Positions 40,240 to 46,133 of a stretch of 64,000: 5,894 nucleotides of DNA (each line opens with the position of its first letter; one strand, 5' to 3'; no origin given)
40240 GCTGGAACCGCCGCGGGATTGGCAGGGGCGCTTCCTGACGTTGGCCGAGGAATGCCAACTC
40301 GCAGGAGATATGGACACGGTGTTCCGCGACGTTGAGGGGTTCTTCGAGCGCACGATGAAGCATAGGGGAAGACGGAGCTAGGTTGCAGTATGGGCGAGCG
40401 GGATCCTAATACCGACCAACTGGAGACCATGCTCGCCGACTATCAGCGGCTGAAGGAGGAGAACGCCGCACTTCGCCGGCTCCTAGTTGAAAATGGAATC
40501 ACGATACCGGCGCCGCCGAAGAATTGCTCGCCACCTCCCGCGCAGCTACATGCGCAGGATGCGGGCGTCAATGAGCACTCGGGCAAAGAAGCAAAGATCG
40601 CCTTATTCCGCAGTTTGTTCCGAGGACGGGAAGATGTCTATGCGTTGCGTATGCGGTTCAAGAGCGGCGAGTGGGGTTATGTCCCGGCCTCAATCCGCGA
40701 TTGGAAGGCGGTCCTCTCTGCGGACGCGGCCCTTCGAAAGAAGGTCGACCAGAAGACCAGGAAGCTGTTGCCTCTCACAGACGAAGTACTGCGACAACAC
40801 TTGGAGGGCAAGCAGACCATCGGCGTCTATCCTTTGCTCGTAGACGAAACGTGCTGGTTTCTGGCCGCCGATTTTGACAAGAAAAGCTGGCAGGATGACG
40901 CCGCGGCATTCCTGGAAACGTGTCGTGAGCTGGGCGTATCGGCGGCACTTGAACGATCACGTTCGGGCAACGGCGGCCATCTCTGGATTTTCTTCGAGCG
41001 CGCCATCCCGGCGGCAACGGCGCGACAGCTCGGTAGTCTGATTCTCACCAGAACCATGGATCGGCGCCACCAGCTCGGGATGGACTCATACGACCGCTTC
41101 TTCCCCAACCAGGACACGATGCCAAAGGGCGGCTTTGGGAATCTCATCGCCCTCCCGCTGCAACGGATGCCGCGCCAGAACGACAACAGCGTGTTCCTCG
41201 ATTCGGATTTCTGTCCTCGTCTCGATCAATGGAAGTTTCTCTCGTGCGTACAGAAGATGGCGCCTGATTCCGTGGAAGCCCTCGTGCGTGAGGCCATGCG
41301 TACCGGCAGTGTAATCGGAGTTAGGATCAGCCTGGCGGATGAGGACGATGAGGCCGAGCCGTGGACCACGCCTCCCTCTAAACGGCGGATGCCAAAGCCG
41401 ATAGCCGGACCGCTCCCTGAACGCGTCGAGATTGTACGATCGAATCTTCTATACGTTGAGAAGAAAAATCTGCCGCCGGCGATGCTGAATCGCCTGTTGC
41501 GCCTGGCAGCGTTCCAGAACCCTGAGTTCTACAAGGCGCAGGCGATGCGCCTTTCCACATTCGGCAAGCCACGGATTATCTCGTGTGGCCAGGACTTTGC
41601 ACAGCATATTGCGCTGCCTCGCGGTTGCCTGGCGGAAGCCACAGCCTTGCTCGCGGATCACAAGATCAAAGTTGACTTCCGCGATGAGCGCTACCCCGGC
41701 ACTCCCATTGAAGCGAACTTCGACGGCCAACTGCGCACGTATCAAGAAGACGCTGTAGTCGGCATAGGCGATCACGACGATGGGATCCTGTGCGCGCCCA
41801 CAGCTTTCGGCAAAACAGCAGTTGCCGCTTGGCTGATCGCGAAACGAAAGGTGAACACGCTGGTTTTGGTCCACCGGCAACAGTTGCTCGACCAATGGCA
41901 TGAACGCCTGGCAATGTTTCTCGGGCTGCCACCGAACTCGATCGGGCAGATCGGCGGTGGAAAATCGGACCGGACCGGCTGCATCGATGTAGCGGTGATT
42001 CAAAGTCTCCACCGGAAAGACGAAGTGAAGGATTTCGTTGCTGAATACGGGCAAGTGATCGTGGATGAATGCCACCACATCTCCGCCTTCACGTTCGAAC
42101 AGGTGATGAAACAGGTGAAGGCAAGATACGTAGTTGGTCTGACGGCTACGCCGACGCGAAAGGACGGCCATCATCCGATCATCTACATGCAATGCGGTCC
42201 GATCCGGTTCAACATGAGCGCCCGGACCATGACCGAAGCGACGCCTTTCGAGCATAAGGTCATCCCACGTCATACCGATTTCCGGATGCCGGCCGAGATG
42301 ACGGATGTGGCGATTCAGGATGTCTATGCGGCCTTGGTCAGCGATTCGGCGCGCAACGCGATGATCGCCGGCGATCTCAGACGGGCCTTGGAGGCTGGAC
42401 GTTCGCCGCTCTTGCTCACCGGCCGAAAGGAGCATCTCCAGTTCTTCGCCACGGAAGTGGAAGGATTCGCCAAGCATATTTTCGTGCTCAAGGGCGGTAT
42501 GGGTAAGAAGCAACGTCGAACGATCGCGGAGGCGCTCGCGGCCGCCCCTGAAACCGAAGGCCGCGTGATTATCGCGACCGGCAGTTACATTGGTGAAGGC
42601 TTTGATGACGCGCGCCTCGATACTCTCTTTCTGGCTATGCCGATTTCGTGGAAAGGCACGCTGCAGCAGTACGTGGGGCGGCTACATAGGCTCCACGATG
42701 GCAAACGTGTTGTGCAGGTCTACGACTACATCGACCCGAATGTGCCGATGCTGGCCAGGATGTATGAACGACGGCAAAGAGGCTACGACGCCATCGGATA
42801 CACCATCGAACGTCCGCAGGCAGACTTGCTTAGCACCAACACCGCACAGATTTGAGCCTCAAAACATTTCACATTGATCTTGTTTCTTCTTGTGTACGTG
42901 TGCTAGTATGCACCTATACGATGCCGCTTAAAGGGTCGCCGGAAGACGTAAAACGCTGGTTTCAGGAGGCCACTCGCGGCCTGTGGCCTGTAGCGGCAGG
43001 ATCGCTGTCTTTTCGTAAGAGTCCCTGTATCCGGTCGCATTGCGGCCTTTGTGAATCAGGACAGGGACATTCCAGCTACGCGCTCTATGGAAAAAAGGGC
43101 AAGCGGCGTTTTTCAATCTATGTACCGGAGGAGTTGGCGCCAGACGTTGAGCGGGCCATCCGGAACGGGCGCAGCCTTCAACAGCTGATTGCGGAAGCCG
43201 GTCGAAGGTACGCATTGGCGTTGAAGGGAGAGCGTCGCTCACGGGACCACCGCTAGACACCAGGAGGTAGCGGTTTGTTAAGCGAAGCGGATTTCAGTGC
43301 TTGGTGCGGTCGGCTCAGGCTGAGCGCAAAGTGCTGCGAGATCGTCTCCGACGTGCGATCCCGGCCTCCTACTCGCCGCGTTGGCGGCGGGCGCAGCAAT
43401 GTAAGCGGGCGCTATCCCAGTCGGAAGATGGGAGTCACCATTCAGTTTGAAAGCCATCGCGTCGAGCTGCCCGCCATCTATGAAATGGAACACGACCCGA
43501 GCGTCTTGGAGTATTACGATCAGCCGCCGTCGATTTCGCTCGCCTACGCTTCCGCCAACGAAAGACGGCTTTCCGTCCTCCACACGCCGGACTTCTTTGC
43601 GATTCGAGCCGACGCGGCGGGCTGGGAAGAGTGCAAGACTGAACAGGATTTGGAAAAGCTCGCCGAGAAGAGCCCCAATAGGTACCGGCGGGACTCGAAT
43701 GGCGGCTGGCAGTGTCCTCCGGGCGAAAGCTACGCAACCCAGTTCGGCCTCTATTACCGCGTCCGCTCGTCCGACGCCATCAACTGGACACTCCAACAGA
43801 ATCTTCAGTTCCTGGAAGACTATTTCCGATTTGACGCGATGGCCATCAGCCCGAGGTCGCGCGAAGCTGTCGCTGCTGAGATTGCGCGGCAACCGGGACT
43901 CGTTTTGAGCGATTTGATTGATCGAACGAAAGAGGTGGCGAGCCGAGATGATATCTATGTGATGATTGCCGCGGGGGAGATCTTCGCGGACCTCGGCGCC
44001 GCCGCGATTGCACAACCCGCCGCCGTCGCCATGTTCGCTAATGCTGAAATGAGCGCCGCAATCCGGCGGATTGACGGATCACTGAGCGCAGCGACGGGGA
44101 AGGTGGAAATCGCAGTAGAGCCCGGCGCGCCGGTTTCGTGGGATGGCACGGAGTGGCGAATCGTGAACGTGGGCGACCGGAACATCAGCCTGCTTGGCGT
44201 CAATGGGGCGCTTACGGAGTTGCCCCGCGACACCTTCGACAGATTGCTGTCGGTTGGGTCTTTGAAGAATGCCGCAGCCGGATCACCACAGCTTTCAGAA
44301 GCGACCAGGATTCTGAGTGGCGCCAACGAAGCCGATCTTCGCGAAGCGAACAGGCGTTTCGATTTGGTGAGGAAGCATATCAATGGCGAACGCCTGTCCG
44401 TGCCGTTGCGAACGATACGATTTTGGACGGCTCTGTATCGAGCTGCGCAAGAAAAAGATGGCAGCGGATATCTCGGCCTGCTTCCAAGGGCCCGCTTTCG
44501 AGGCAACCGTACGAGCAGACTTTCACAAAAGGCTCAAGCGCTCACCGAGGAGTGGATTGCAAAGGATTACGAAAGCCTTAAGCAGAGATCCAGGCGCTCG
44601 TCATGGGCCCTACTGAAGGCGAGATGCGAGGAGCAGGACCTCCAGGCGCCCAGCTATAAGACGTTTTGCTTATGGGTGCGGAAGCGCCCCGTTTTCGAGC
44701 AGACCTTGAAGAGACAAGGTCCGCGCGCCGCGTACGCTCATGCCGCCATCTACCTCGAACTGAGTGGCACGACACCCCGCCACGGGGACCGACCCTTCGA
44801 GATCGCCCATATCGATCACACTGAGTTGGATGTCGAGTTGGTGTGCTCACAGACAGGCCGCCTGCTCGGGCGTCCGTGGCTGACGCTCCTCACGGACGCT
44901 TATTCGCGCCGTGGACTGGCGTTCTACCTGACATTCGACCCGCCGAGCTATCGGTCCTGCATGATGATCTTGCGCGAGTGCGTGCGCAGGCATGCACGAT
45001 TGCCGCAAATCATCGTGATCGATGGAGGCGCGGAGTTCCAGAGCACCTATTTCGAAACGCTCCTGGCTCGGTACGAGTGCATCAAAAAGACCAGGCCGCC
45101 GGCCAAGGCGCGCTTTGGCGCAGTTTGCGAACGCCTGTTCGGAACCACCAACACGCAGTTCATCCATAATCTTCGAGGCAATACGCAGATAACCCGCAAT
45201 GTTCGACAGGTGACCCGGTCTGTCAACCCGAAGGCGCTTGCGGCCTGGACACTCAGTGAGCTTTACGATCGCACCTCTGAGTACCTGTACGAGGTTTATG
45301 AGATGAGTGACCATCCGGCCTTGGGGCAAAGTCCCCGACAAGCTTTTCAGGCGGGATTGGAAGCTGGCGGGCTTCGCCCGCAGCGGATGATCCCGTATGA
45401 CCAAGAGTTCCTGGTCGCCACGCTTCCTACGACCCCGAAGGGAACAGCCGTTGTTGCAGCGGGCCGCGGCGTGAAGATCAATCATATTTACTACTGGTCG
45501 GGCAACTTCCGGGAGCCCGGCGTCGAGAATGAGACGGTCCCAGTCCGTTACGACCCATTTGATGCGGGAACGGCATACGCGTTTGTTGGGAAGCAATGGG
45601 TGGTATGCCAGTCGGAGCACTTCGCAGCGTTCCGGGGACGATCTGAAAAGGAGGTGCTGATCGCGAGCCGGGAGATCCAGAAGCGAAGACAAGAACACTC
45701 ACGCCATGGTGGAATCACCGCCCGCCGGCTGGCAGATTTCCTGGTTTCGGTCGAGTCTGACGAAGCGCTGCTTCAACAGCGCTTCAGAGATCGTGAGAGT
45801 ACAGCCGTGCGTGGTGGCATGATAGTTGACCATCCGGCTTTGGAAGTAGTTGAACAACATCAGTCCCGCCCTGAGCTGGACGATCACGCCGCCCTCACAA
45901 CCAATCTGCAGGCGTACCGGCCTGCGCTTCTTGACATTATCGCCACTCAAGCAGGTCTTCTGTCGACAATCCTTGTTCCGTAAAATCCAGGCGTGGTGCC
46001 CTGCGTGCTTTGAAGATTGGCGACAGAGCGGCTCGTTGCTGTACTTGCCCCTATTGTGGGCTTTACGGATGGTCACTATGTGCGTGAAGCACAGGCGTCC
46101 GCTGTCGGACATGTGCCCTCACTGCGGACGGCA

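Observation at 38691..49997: Tn7-like transposon with a TnsA-TnsB fusion protein, no TnsC, and an N-terminally truncated, IS-disrupted TniQ/TnsD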

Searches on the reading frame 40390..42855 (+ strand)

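Call 3: search_protein_families(library=pfam, proteins=[window:40390-42855:+], max_evalue=0.01)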
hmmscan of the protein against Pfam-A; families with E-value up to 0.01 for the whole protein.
window:40390-42855:+ (821 aa): 7 families
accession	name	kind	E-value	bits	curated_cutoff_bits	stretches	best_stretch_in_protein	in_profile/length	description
PF22548.2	AEP-TOTE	-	1e-89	300.5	27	1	69-297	2-229/230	TOTE conflict system, Archaeo-Eukaryotic Primase domain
PF04851.21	ResIII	-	1.5e-23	83.9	22.5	1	447-590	3-164/164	Type III restriction enzyme, res subunit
PF00270.35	DEAD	-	8.7e-11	42.3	26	1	450-590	2-162/167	DEAD/DEAH box helicase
PF01896.25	DNA_primase_S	-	0.00077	20.3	26.8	1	166-271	22-162/163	DNA primase small subunit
PF18766.7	SWI2_SNF2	-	0.0032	17.6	26.7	1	478-592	38-159/221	SWI2/SNF2 ATPase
PF13401.12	AAA_22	-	0.0051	17.6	27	0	465-576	8-108/130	AAA domain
PF00176.29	SNF2-rel_dom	-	0.0093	15.5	24.9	0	461-594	16-169/290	SNF2-related domain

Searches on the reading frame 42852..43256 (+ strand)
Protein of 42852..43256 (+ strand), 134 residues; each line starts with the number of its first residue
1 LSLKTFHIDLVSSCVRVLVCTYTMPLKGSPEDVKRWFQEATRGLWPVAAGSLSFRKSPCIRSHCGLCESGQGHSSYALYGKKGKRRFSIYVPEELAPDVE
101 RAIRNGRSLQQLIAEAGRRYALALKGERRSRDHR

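Call 3: search_protein_families(library=pfam, proteins=[window:42852-43256:+], max_evalue=0.01)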
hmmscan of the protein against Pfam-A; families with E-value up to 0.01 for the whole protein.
window:42852-43256:+ (134 aa): 1 family
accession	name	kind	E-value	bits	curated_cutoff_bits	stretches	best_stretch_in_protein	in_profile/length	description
PF20586.3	DUF6788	-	0.00012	22.6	27.2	1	39-115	13-91/103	Family of unknown function (DUF6788)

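Call 39: search_protein_families(library=ncbifam, proteins=[window:42852-43256:+], max_evalue=0.01)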
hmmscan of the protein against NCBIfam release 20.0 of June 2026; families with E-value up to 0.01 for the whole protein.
window:42852-43256:+ (134 aa): 0 families

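Call 74: search_protein_families(library=phrogs, proteins=[window:42852-43256:+], max_evalue=0.01)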
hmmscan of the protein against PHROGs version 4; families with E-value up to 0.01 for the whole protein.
window:42852-43256:+ (134 aa): 0 families

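Call 85: predict_structure(alignment_id=A4)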
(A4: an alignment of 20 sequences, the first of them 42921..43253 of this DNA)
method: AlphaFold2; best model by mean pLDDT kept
length: 111 residues; sequences in the alignment: 20
mean_pLDDT: 87.2   pTM: 0.71
mean pLDDT of the five models: 87.2, 84.5, 82.7, 81.9, 78.7
residues with pLDDT >= 90: 59; 70-90: 46; 50-70: 4; < 50: 2
segments of 3 or more residues with pLDDT < 50: none
pLDDT, mean of each block of 10 residues (from residue 1): 73 94 90 84 83 87 89 93 95 94 80 56
secondary structure, 60 per line:
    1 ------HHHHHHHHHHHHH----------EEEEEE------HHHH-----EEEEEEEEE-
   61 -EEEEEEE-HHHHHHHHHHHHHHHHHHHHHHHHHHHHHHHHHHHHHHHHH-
elements in order: H7-19 E30-35 H42-45 E51-59 E62-68 H70-110

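Call 87: fold_search(model_id=the predicted structure, library=pdb)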
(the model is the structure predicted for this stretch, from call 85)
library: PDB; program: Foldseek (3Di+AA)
matches with E <= 10: 347; with E <= 0.001: 0
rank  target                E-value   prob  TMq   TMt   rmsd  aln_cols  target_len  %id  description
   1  2w9j_B                9.9e-02  0.47  0.24  0.30  11.7        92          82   14  The crystal structure of SRP14 from the Schizosaccharomyces pombe signal recognition particle (released 2009-02-03)
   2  4q7o_B                1.6e-01  0.47  0.29  0.24  13.0       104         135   14  The crystal structure of an immunity protein NMB0503 from Neisseria meningitidis MC58 (released 2014-05-14)
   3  1e8o_D                1.9e-01  0.28  0.20  0.27  12.3        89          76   13  Core of the Alu domain of the mammalian SRP (released 2000-11-08)
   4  4tma_F                2.2e-01  0.47  0.26  0.09  12.4        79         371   13  Crystal structure of gyrase bound to its inhibitor YacG (released 2014-07-23)
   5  5aox_B                2.4e-01  0.38  0.26  0.32  11.6        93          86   14  Human Alu RNA retrotransposition complex in the ribosome-stalling conformation (released 2015-11-11)
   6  9asm_B                2.7e-01  0.16  0.20  0.11  13.4       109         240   16  Human Drosha and DGCR8 in complex with Pri-let-7f1 (released 2024-09-04)
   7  8oh6_CF               3.3e-01  0.84  0.35  0.48   7.6        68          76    7  Crystal structure of the Candida albicans 80S ribosome in complex with Paromomycin (500umol) (released 2024-10-02)
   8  1yz9_A                3.9e-01  0.21  0.22  0.13  10.5        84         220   18  Crystal structure of RNase III mutant E110Q from Aquifex aeolicus complexed with double stranded RNA at 2.1-Angstrom R (released 2005-11-22)
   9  2nug_B                4.4e-01  0.20  0.21  0.13  10.8        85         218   19  Crystal structure of RNase III from Aquifex aeolicus complexed with ds-RNA at 1.7-Angstrom Resolution (released 2007-11-20)
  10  2l3c_MODEL_1_A        5.0e-01  0.21  0.22  0.30  11.7        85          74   14  Solution structure of ADAR2 dsRBM1 bound to LSL RNA (released 2010-10-27)
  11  2nug_A                6.0e-01  0.18  0.22  0.13  10.6        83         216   18  Crystal structure of RNase III from Aquifex aeolicus complexed with ds-RNA at 1.7-Angstrom Resolution (released 2007-11-20)
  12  2ez6_A                6.0e-01  0.16  0.21  0.12  10.6        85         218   19  Crystal structure of Aquifex aeolicus RNase III (D44N) complexed with product of double-stranded RNA processing (released 2006-02-07)
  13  6rku_B                6.0e-01  0.15  0.22  0.09  14.2        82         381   11  E. coli DNA Gyrase - DNA binding and cleavage domain in State 1 (released 2019-11-06)
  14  3j6x_78               6.3e-01  0.60  0.34  0.46   8.5        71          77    8  S. cerevisiae 80S ribosome bound with Taura syndrome virus (TSV) IRES, 5 degree rotation (Class II) (released 2014-06-11)
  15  4tma_B                6.3e-01  0.15  0.27  0.11  13.3       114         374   10  Crystal structure of gyrase bound to its inhibitor YacG (released 2014-07-23)
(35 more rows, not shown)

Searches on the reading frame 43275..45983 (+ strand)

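Call 3: search_protein_families(library=pfam, proteins=[window:43275-45983:+], max_evalue=0.01)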
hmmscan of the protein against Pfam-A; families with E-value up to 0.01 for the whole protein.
window:43275-45983:+ (902 aa): 3 families
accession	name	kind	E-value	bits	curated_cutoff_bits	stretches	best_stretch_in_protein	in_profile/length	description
PF08722.17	Tn7_TnsA-like_N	-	5.5e-06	27.3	26.5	1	74-133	1-56/85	TnsA-like endonuclease N terminal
PF00665.32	rve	-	2.2e-05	25.1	32.6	1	506-610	3-100/102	Integrase core domain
PF09299.17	Mu-transpos_C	-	2.8e-05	24.5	21.7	1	721-773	6-56/61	Mu transposase, C-terminal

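Call 39: search_protein_families(library=ncbifam, proteins=[window:43275-45983:+], max_evalue=0.01)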
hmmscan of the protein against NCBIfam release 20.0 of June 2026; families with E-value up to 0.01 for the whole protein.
window:43275-45983:+ (902 aa): 3 families
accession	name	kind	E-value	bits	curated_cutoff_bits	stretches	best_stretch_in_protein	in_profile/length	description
NF033516.0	transpos_IS3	equivalog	4e-07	29.6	160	1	536-632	235-331/369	IS3 family transposase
NF033179.1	TnsA_like_Actin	subfamily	7.9e-07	28.8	110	1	36-185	20-149/212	TnsA-like heteromeric transposase endonuclease subunit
NF033577.2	transpos_IS481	equivalog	3.7e-06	26.7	224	1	488-632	122-246/284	IS481 family transposase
